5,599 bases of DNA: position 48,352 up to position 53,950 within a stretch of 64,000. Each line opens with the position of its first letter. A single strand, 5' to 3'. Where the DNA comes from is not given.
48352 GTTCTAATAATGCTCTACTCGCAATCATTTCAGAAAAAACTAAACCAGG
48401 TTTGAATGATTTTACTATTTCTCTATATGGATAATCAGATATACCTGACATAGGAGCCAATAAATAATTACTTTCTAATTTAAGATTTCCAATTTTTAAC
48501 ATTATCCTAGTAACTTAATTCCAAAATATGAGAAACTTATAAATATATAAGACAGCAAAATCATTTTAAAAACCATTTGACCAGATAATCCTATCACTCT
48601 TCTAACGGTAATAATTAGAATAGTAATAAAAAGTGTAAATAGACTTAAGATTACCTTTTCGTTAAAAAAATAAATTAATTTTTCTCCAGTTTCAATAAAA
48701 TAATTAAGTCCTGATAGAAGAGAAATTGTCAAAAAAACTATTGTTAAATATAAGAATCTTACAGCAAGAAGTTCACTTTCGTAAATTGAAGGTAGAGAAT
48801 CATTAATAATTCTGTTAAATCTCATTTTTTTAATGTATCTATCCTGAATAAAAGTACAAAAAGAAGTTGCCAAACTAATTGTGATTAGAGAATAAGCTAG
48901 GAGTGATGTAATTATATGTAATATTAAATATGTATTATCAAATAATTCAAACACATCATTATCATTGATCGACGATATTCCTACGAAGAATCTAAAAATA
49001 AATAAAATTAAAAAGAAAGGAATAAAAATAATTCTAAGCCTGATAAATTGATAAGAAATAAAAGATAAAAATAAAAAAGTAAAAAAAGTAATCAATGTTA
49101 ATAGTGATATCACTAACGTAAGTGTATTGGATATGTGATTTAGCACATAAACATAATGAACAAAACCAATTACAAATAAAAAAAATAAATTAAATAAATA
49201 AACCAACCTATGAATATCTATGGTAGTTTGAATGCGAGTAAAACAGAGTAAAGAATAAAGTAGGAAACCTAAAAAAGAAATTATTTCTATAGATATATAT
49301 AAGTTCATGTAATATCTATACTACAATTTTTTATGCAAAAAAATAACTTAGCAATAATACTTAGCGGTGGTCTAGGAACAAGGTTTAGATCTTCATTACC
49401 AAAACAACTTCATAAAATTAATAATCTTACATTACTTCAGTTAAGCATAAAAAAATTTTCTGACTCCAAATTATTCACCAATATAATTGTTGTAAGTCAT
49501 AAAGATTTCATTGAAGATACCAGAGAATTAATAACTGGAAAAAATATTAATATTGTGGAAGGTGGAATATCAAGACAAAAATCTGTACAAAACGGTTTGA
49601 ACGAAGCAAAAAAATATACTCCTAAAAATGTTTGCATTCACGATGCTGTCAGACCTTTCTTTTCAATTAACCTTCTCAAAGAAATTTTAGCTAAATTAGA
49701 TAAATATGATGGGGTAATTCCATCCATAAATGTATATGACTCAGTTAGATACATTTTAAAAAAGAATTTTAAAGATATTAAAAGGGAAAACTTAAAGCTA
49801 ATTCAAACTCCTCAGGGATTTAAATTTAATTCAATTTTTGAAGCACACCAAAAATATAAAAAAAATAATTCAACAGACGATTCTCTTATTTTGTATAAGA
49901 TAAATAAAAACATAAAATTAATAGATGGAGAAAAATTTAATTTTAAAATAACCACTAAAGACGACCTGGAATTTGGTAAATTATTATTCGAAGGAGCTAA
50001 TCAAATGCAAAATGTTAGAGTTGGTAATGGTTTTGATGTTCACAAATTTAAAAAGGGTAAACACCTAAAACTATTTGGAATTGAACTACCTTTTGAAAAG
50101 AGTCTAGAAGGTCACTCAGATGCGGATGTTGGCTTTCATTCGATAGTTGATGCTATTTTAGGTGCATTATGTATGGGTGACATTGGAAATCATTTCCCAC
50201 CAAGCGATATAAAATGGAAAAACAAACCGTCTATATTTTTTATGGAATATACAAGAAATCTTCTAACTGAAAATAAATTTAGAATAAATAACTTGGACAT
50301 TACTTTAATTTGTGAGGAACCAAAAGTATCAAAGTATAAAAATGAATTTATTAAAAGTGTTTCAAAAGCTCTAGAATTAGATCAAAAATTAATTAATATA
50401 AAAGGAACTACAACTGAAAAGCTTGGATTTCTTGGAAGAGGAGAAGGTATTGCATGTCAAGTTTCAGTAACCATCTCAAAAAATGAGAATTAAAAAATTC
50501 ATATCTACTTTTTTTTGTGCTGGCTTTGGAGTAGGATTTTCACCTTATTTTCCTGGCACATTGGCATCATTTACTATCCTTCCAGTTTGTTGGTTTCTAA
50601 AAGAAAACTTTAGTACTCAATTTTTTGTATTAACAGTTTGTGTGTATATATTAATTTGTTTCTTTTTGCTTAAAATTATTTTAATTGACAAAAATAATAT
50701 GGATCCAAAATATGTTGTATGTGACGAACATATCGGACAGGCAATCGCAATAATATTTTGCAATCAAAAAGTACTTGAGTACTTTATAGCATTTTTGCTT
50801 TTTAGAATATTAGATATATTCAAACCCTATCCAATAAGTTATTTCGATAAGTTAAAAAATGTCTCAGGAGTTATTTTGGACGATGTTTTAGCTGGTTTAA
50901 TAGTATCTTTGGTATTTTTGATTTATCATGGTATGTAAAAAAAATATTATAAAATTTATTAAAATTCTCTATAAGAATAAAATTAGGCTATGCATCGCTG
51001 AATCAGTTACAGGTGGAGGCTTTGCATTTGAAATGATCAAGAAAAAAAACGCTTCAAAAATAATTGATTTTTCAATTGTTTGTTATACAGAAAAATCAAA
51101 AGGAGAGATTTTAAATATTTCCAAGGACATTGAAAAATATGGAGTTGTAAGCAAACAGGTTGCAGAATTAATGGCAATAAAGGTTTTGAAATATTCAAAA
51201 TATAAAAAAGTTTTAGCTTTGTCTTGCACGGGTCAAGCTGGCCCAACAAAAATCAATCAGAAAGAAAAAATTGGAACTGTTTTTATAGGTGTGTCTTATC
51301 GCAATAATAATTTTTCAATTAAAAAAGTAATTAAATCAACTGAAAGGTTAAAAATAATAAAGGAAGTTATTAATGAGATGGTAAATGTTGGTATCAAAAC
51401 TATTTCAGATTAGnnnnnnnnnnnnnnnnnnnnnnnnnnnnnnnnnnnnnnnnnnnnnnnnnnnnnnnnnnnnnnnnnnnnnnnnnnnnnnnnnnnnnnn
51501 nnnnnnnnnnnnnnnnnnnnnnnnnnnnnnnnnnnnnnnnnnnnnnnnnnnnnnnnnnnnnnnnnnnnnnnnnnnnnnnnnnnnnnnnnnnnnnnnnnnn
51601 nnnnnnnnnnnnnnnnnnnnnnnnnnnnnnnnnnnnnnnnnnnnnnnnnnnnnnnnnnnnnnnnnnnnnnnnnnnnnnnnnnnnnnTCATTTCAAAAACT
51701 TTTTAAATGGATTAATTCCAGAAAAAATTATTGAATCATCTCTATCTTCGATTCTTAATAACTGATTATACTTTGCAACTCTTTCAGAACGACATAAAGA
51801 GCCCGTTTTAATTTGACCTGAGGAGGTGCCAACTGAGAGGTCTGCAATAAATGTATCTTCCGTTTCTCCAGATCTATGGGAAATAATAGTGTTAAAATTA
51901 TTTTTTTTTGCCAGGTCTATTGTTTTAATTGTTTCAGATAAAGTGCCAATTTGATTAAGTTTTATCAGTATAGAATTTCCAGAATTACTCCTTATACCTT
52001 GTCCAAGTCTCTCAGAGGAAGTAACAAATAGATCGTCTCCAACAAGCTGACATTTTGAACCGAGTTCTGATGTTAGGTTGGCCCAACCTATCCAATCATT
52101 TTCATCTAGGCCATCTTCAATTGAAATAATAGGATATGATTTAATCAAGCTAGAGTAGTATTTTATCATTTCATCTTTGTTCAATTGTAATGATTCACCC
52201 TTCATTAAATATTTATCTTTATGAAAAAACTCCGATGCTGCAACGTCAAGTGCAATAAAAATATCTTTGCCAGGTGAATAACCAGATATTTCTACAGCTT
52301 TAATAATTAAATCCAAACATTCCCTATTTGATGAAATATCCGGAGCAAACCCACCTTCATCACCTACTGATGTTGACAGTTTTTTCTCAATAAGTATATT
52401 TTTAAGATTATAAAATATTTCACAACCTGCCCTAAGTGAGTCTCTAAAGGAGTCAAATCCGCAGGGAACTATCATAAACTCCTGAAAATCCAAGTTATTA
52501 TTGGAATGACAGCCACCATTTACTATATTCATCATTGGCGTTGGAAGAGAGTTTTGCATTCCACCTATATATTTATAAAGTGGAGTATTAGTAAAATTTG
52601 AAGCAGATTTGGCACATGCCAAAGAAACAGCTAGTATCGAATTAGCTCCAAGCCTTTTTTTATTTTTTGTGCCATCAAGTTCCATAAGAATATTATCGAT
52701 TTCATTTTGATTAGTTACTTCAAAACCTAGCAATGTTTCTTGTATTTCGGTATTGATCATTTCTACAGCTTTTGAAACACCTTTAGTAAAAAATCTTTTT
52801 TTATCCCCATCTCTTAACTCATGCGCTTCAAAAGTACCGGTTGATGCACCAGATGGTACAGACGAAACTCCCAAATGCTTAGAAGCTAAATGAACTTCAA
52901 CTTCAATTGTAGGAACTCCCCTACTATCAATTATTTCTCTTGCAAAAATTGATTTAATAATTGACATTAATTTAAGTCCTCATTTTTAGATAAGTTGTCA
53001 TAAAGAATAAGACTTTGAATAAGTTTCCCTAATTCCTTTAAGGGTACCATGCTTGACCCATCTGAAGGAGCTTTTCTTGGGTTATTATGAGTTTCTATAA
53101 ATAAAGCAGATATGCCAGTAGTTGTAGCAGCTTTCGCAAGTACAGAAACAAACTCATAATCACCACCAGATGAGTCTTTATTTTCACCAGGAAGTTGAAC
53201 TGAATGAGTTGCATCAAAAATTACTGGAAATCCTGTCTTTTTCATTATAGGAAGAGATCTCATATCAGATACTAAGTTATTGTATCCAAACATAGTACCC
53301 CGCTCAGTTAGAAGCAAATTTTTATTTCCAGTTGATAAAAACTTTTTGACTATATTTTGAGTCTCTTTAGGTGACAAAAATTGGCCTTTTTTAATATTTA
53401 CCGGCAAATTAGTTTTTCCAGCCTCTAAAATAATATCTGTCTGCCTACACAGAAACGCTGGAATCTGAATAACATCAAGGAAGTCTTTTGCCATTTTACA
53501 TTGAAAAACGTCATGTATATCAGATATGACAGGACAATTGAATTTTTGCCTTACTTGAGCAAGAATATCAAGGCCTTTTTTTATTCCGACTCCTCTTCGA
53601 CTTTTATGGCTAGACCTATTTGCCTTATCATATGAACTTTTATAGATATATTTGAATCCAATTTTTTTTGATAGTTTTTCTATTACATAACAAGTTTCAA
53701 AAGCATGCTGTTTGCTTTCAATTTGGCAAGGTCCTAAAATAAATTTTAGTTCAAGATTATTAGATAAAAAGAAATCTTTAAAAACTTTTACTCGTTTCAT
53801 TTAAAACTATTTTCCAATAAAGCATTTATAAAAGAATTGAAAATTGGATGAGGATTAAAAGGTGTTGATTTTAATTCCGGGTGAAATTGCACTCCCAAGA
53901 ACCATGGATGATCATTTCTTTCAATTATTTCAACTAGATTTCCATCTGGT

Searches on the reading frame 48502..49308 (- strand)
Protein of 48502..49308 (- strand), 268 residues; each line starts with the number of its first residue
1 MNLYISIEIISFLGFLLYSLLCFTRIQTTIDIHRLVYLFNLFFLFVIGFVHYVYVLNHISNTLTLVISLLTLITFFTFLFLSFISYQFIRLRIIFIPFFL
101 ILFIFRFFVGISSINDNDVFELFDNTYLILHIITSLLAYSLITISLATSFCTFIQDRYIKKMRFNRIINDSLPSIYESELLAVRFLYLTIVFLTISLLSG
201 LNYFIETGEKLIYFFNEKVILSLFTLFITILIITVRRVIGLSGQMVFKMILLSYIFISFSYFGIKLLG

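Call 76: search_protein_families(library=pfam, proteins=[window:48502-49308:-], max_evalue=0.001)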
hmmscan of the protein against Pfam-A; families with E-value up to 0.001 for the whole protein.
window:48502-49308:- (268 aa): 1 family
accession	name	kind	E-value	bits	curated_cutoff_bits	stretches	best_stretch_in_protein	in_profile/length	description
PF01578.25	Cytochrom_C_asm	-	3e-09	37.2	29.9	1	67-267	9-207/212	Cytochrome C assembly protein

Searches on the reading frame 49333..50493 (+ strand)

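Call 76: search_protein_families(library=pfam, proteins=[window:49333-50493:+], max_evalue=0.001)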
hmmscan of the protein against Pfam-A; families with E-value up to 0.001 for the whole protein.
window:49333-50493:+ (386 aa): 4 families
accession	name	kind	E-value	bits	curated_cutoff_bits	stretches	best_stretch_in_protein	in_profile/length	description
PF02542.21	YgbB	-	5.6e-56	189.6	26.7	1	228-381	1-154/155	YgbB family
PF01128.25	IspD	-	7.1e-43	147.4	27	1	7-214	3-214/221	2-C-methyl-D-erythritol 4-phosphate cytidylyltransferase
PF12804.13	NTP_transf_3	-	3e-07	31.2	27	1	7-131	1-122/160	MobA-like NTP transferase domain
PF00483.29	NTP_transferase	-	0.00046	20.3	21.2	1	7-82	2-80/245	Nucleotidyl transferase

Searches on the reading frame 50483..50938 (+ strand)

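Call 76: search_protein_families(library=pfam, proteins=[window:50483-50938:+], max_evalue=0.001)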
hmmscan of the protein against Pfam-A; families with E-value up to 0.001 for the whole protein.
window:50483-50938:+ (151 aa): 1 family
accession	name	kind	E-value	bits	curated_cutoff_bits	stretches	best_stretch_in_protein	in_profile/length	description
PF04608.18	PgpA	-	1e-33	116.7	28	1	11-149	2-141/141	Phosphatidylglycerophosphatase A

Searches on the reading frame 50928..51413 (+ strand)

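Call 76: search_protein_families(library=pfam, proteins=[window:50928-51413:+], max_evalue=0.001)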
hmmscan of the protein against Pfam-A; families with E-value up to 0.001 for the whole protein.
window:50928-51413:+ (161 aa): 1 family
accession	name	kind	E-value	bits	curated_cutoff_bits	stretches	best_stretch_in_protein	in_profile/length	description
PF02464.23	CinA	-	1.2e-28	100.2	23.5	1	11-150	9-146/155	Competence-damaged protein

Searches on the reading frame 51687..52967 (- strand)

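Call 76: search_protein_families(library=pfam, proteins=[window:51687-52967:-], max_evalue=0.001)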
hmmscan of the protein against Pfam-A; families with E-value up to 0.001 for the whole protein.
window:51687-52967:- (426 aa): 2 families
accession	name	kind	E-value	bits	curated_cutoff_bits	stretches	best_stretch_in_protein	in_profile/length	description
PF00113.28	Enolase_C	-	6.2e-116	387.3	21.5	1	140-419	3-291/296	Enolase, C-terminal TIM barrel domain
PF03952.21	Enolase_N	-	2.3e-54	183.6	35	1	4-134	1-131/131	Enolase, N-terminal domain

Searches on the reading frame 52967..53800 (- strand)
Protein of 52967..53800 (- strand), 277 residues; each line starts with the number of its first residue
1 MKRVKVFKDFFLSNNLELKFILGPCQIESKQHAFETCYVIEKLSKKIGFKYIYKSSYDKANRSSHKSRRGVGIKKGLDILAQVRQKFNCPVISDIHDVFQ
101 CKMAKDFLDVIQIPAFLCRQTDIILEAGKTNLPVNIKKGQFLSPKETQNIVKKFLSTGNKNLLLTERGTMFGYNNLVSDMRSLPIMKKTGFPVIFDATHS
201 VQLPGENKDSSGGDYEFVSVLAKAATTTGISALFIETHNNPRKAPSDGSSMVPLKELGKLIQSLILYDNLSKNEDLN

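Call 76: search_protein_families(library=pfam, proteins=[window:52967-53800:-], max_evalue=0.001)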
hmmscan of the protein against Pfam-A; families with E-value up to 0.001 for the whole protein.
window:52967-53800:- (277 aa): 1 family
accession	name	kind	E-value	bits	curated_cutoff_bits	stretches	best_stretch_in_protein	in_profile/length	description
PF00793.26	DAHP_synth_1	-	4.1e-65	219.8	25.5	1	14-260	14-257/270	DAHP synthetase I family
